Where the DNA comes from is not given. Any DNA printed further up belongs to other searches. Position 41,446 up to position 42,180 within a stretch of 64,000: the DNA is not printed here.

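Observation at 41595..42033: Small unknown protein translationally coupled to bshA, with its stop abutting the uvrD stop on the opposite strand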

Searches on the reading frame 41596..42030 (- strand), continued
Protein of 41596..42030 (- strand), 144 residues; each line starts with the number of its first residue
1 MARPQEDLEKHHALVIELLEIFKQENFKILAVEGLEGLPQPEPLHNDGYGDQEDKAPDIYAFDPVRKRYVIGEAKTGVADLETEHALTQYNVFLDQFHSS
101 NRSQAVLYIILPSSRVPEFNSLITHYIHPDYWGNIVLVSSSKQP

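Call 38: find_encoding_contigs(protein=P0253, flank=5000, max_places=3)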
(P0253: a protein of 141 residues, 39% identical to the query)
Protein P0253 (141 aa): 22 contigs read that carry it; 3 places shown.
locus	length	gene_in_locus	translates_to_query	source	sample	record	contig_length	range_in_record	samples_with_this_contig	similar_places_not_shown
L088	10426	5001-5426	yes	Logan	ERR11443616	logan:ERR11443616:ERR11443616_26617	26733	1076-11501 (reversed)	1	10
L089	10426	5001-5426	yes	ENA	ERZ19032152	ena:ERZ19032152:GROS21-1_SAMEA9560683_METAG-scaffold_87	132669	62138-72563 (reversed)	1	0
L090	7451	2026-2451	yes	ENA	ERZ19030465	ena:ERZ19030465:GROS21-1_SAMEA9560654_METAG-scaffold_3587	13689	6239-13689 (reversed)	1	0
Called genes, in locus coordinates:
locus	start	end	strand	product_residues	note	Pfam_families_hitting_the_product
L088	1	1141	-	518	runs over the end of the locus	PF13589:HATPase_c_3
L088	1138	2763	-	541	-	-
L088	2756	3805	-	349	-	PF14072:DndB (faint)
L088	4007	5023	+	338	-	-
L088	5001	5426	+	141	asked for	-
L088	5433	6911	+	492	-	PF04851:ResIII (weak), PF00176:SNF2-rel_dom, PF00271:Helicase_C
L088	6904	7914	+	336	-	-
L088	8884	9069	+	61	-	-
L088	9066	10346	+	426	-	PF01966:HD, PF19276:HD_assoc_2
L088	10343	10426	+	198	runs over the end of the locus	-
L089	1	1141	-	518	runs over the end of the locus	PF13589:HATPase_c_3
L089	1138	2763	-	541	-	-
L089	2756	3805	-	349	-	PF14072:DndB (faint)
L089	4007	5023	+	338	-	-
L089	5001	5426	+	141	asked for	-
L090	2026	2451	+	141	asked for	-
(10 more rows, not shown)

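Call 39: find_encoding_contigs(protein=P0299, flank=5000, max_places=2)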
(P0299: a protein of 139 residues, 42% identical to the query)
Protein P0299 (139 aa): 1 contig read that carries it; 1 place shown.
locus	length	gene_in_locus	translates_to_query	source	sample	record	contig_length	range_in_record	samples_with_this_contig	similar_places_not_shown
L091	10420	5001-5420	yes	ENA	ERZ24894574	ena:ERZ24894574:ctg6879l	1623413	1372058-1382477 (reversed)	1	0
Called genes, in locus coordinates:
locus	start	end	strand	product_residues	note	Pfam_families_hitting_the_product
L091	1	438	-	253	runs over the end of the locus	PF07505:DUF5131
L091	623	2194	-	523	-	PF13589:HATPase_c_3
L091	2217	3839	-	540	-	-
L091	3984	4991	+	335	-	-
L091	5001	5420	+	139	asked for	-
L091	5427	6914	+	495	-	PF04851:ResIII (weak), PF00176:SNF2-rel_dom, PF00271:Helicase_C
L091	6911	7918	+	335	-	-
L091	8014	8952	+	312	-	PF01555:N6_N4_Mtase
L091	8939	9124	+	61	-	-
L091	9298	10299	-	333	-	-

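Call 41: search_protein_families(library=padloc, proteins=[L085:3986-5008:+, L085:5001-5411:+, L085:5418-6896:+, L085:6865-7899:+, L085:2711-3742:-, L085:1090-2718:-, L091:623-2194:-], max_evalue=0.01)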
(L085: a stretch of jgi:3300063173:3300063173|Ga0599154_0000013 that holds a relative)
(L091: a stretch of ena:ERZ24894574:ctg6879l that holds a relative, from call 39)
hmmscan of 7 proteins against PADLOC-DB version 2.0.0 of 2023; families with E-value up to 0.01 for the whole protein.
L085:3986-5008:+ (340 aa): 2 families
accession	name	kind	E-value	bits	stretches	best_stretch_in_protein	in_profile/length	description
PDLC04017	PD-Lambda-5_A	-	0.0011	15.9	1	11-108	15-100/473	-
PDLC04607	PDC-M38A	-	0.0022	14.4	1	52-208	55-220/715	-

L085:5001-5411:+ (136 aa): 0 families

L085:5418-6896:+ (492 aa): 26 families (the best 25 are shown)
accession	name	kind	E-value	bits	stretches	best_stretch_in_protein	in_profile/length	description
PDLC00633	ZorD1|ZorD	-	3.5e-40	135.9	1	37-454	469-878/908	"SWI2/SNF2 helicase, Mrr-like nuclease"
PDLC02842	DpdE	-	2.6e-36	122.8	1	39-453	729-1143/1176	DpdE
PDLC00629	ZorD1|ZorD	-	1.7e-30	103.7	1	125-432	622-920/1012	"SWI2/SNF2 helicase, Mrr-like nuclease"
PDLC00634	ZorD1|ZorD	-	3.1e-29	99.4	2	122-431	627-931/1208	"SWI2/SNF2 helicase, Mrr-like nuclease"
PDLC02845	DpdE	-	1e-28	97.7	1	37-454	869-1266/1293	DpdE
PDLC00631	ZorD1|ZorD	-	1.5e-28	97.1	1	40-454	471-903/1071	"SWI2/SNF2 helicase, Mrr-like nuclease"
PDLC00632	ZorD1|ZorD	-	2.9e-28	96.3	1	101-469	712-1091/1101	"SWI2/SNF2 helicase, Mrr-like nuclease"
PDLC02849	DpdE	-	6.5e-28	95.4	1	37-454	426-826/857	DpdE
PDLC02850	DpdE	-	2.1e-25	86.9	1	134-453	923-1234/1282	DpdE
PDLC02851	DpdE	-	9e-25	84.7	1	63-450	651-1024/1055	DpdE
PDLC00627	ZorD1|ZorD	-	1.3e-18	64.4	1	134-434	633-958/1006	"SWI2/SNF2 helicase, Mrr-like nuclease"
PDLC00628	ZorD1|ZorD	-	1.6e-18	63.9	1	38-432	541-938/1171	"SWI2/SNF2 helicase, Mrr-like nuclease"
PDLC00659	HmaA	-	1.2e-17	61.1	2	325-443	506-628/1176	SNF2 helicase / DEAD-box helicase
PDLC02854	DpdE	-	3.4e-17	59.6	1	101-445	698-1046/1083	DpdE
PDLC02619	DrmD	-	3e-16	56.8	2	19-250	36-272/872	DrmD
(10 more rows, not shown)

L085:6865-7899:+ (344 aa): 4 families
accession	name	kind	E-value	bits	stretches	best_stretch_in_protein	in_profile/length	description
PDLC04607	PDC-M38A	-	1.6e-08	31.4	1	99-227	85-228/715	-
PDLC02813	DpdC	-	0.0048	14.3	1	168-279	65-176/310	DpdC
PDLC04014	PD-Lambda-5_A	-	0.0095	12.8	0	65-118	24-81/456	-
PDLC04013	PD-Lambda-5_A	-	0.0099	13.2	0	64-118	26-87/440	-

L085:2711-3742:- (343 aa): 2 families
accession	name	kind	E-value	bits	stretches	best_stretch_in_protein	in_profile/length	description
PDLC02811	DpdB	-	6.1e-14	49.6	1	43-308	45-328/370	DpdB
PDLC02812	DpdB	-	0.0076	13.2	0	228-261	245-278/400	DpdB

L085:1090-2718:- (542 aa): 0 families

L091:623-2194:- (523 aa): 1 family
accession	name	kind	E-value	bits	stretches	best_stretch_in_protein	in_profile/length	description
PDLC03485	REase_II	-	0.0014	15.1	1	16-141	7-124/611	Type II restriction enzyme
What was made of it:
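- Closest known: Nuclease modules of type IIS / nicking restriction enzymes. Same: The distant branch of the family is encoded directly upstream of an SNF2 helicase that matches the helicase part of ZorD/DpdE (call 41).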

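Call 53: fold_search(model_id=the predicted structure, library=pdb)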
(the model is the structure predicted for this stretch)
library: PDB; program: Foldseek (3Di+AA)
matches with E <= 10: 508; with E <= 0.001: 0
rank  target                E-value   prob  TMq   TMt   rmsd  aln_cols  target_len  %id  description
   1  4f0p_C                7.6e-02  0.28  0.32  0.15   8.7       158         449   13  MspJI Restriction Endonuclease - P31 Form (released 2012-08-08)
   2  9dou_A                1.4e-01  0.66  0.45  0.09   6.8       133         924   12  Taeniopygia guttata R2 retrotransposon (R2Tg) initiating target-primed reverse transcription (released 2025-05-21)
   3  1d02_B                1.4e-01  0.30  0.30  0.24   6.6       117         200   14  CRYSTAL STRUCTURE OF MUNI RESTRICTION ENDONUCLEASE IN COMPLEX WITH COGNATE DNA (released 2000-03-08)
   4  4f0p_A                1.4e-01  0.30  0.32  0.14   7.4       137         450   14  MspJI Restriction Endonuclease - P31 Form (released 2012-08-08)
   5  1d02_A                1.6e-01  0.41  0.35  0.27   7.2       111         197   12  CRYSTAL STRUCTURE OF MUNI RESTRICTION ENDONUCLEASE IN COMPLEX WITH COGNATE DNA (released 2000-03-08)
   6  6p4w_B                2.4e-01  0.44  0.39  0.18   6.0       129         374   12  XPB helicase in a complex with truncated Bax1 from Sulfurisphaera tokodaii at 2.96 Angstrom resolution (released 2020-06-03)
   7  8q3b_E                3.3e-01  0.60  0.49  0.36   5.1       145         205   11  The closed state of the ASFV apo-RNA polymerase (released 2024-02-14)
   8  6w32_C                3.3e-01  0.41  0.32  0.18   4.4        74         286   12  Crystal structure of Sfh5 (released 2020-11-25)
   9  1bhm_B                3.5e-01  0.35  0.42  0.31   5.8       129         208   12  RESTRICTION ENDONUCLEASE BAMHI COMPLEX WITH DNA (released 1995-07-12)
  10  6p4o_F                3.8e-01  0.41  0.40  0.15   6.0       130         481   13  Complex of XPB helicase with Bax1 endonuclease from Sulfurisphaera tokodaii at 3.15 Angstroms resolution (released 2020-06-03)
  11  5mv0_A                4.0e-01  0.18  0.34  0.26  12.2       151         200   11  Structure of an N-terminal domain of a reptarenavirus L protein (released 2017-05-17)
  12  7vsr_M                4.6e-01  0.33  0.38  0.21   6.0       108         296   15  Structure of McrBC (stalkless mutant) (released 2023-02-15)
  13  8z4i_B                4.9e-01  0.41  0.37  0.16   4.1        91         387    8  crystal structure of Cdn1 in complex with cA3 (released 2026-02-04)
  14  9u49_A                5.2e-01  0.30  0.41  0.18   6.2       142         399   11  crystal structure of Cdn1 in complex with cA4 (released 2026-02-04)
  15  3a4k_A                5.6e-01  0.41  0.40  0.22   5.7       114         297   11  Crystal structural analysis of HindIII restriction endonuclease in complex with cognate DNA and divalent cations at 2. (released 2009-10-20)
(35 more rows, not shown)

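Call 55: search_protein_families(library=pfam, alignment_id=A2, max_evalue=10)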
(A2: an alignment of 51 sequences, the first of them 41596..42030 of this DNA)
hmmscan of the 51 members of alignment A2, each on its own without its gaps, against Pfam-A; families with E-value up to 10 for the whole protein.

A. member 1, window:41596-42030:- (144 aa): 0 families

B. families by the number of members that match (of 51 scanned): 27 families (the first 25 are shown)
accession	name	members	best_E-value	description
PF06616.17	BsuBI_PstI_RE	4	0.027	BsuBI/PstI restriction endonuclease domain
PF18743.7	AHJR-like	2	0.0011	REase_AHJR-like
PF13017.12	Maelstrom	2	0.003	piRNA pathway germ-plasm component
PF25621.1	PhiKZ_gp244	1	0.00047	Bacteriophage PhiKZ capsid decoration protein gp244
PF08722.17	Tn7_TnsA-like_N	1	0.00091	TnsA-like endonuclease N terminal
PF00743.25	FMO-like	1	0.002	Flavin-binding monooxygenase-like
PF20219.3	DUF6579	1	0.011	Family of unknown function (DUF6579)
PF24434.1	DUF7557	1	0.021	Family of unknown function (DUF7557)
PF07979.17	Intimin_C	1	0.044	Intimin C-type lectin domain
PF20913.2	ObcA_N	1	0.053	Oxalate Biosynthetic Component A, N-terminal domain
PF11201.13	DUF2982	1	0.057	Protein of unknown function (DUF2982)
PF09008.15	Head_binding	1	0.066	Head binding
PF07521.17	RMMBL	1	0.067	Zn-dependent metallo-hydrolase RNA specificity domain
PF21169.3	Fan1_SAP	1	0.081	Fanconi-associated nuclease 1, SAP subdomain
PF12986.12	DUF3870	1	0.092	Domain of unknown function (DUF3870)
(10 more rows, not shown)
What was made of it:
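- Distant members give sub-threshold Pfam hits to BsuBI_PstI_RE, AHJR-like REase and TnsA-like N (call 55).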

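Call 58: search_protein_families(library=pfam, proteins=[L065:5180-5935:-, L076:6395-8686:-, L056:6443-7627:-], max_evalue=0.001)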
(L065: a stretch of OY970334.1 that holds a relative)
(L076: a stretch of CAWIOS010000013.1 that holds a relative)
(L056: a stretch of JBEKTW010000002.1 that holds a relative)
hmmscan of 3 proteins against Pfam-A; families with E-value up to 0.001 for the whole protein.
L065:5180-5935:- (251 aa): 1 family
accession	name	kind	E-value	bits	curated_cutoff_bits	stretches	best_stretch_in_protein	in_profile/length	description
PF02517.21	Rce1-like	-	1.2e-10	42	22.4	1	135-234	5-90/93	Type II CAAX prenyl endopeptidase Rce1-like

L076:6395-8686:- (763 aa): 5 families
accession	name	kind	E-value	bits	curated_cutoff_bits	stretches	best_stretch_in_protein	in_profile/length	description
PF01476.26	LysM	-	7.8e-50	167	20.9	4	713-754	1-42/43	LysM domain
PF01464.25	SLT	-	3.1e-23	82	21.3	1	229-334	9-115/117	Transglycosylase SLT domain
PF23473.1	LysM3_LYK4_5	-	8.7e-12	45.4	29.3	0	711-748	3-40/48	LYK4/5 LysM3 domain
PF23577.1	LysM_RLK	-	2.8e-08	34.1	27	0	452-476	5-29/44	LysM domain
PF23446.1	LysM1_NFP_LYK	-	4.6e-05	24.6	36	0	457-495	17-56/60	NFP/LYK LysM1 domain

L056:6443-7627:- (394 aa): 2 families
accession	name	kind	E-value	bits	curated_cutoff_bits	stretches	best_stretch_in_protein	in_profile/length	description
PF01436.27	NHL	-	6.3e-05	23.3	20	0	358-385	1-28/28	NHL repeat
PF25021.1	TEN_NHL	-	0.00093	18.7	27.1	0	358-384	329-355/357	Teneurin NHL domain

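Call 62: fold_search(model_id=the predicted structure, library=viral)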
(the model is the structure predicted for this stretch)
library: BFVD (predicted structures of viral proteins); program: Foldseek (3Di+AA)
matches with E <= 10: 685; with E <= 0.001: 0
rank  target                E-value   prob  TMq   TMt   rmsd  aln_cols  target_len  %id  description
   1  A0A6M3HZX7            4.5e-03  1.00  0.56  0.66   6.1       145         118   12  (no name in the UniProt tables at hand)
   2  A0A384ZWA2            5.8e-03  1.00  0.52  0.52   4.4       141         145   12  Putative MmcB-like DNA repair protein [Dickeya phage vB_DsoM_JA13]
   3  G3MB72                5.8e-03  0.94  0.35  0.23   8.1       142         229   15  Gp692 [Bacillus phage G]
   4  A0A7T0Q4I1            6.2e-03  0.93  0.40  0.07   7.6       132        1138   16  RNA-dependent RNA polymerase (Fragment) [Hemipteran phasma-related virus OKIAV245]
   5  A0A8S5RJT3            6.6e-03  0.82  0.36  0.29   9.4       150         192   13  DNA repair protein MmcB-like protein [virus sp. ctDJ83]
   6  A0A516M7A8            7.1e-03  0.99  0.53  0.46   6.9       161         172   14  (no name in the UniProt tables at hand)
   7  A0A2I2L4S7            8.1e-03  0.93  0.40  0.24  12.3       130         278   13  Probable Zinc-ribbon domain-containing protein [Orpheovirus IHUMI-LCC2]
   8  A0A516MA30            1.0e-02  0.72  0.33  0.20   8.4       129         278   14  (no name in the UniProt tables at hand)
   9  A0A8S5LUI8            1.1e-02  1.00  0.56  0.54   3.8       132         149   11  DNA repair protein MmcB-like [Podoviridae sp. ctrub15]
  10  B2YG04                1.1e-02  0.77  0.37  0.33  11.0       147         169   14  PD-(D/E)XK endonuclease-like domain-containing protein [Musca hytrovirus(isolate Musca domestica/United States/Boucias/-)]
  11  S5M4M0                1.4e-02  0.97  0.51  0.30   4.8       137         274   12  Uncharacterized protein [Bacillus phage JL]
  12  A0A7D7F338            1.7e-02  0.87  0.38  0.18   7.1       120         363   18  (no name in the UniProt tables at hand)
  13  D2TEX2                2.2e-02  0.63  0.36  0.11   9.4       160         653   14  (no name in the UniProt tables at hand)
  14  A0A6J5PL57            2.4e-02  0.87  0.37  0.46   8.2       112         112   14  VRR-NUC domain containing protein [uncultured Caudovirales phage]
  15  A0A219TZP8            2.6e-02  0.89  0.35  0.19   7.0       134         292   16  RNA-dependent RNA polymerase (Fragment) [Emaravirus cajani]
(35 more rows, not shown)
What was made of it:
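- On PD-(D/E)xK (restriction-endonuclease-like) superfamily: BFVD hits are MmcB-like, VRR-NUC and RecB-like proteins (call 62).
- Closest known: MmcB-like DNA repair proteins. Same: Phage MmcB-like proteins are the best BFVD matches (TM 0.52-0.56, call 62).
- The best BFVD matches are MmcB-like DNA repair proteins, with TM 0.52-0.56 and probability 1.0 (call 62).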

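Call 66: find_encoding_contigs(protein=P0138, flank=5000, max_places=3)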
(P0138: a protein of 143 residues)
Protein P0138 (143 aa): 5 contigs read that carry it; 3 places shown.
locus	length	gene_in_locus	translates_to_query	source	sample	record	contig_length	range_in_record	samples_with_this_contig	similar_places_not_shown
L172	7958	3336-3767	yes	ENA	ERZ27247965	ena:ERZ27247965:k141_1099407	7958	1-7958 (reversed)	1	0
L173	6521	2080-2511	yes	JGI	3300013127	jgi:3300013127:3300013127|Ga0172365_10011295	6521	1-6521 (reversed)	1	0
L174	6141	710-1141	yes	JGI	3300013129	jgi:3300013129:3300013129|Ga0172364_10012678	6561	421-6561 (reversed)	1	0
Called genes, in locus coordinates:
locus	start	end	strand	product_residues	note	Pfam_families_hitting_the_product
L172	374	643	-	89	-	-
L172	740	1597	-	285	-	PF04055:Radical_SAM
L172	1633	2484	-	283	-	-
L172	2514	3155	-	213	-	PF00717:Peptidase_S24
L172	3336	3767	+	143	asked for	-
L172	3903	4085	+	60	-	PF12728:HTH_17, PF13411:MerR_1, PF00376:MerR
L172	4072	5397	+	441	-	PF01555:N6_N4_Mtase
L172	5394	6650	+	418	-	PF01555:N6_N4_Mtase, PF01170:UPF0020 (faint)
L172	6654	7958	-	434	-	?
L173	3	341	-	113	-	?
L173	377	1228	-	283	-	-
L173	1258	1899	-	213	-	PF00717:Peptidase_S24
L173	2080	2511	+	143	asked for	-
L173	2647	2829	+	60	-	PF12728:HTH_17, PF13411:MerR_1, PF00376:MerR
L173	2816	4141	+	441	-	PF01555:N6_N4_Mtase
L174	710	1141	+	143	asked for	-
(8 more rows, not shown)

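Call 67: find_encoding_contigs(protein=P0152, flank=5000, max_places=3)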
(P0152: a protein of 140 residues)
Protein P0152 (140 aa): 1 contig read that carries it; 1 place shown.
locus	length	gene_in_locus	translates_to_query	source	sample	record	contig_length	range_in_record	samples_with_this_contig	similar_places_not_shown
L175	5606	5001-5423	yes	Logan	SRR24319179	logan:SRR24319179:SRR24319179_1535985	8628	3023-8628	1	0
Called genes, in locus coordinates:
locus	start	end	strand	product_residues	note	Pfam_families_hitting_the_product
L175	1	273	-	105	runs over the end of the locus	PF18903:DUF5659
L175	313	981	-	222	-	-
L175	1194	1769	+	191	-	-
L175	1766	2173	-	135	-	PF03852:Vsr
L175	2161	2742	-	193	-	PF01844:HNH, PF14279:HNH_5 (weak)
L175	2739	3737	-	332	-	PF00145:DNA_methylase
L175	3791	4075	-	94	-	PF05494:MlaC (weak)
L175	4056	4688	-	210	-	PF00717:Peptidase_S24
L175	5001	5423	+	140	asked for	-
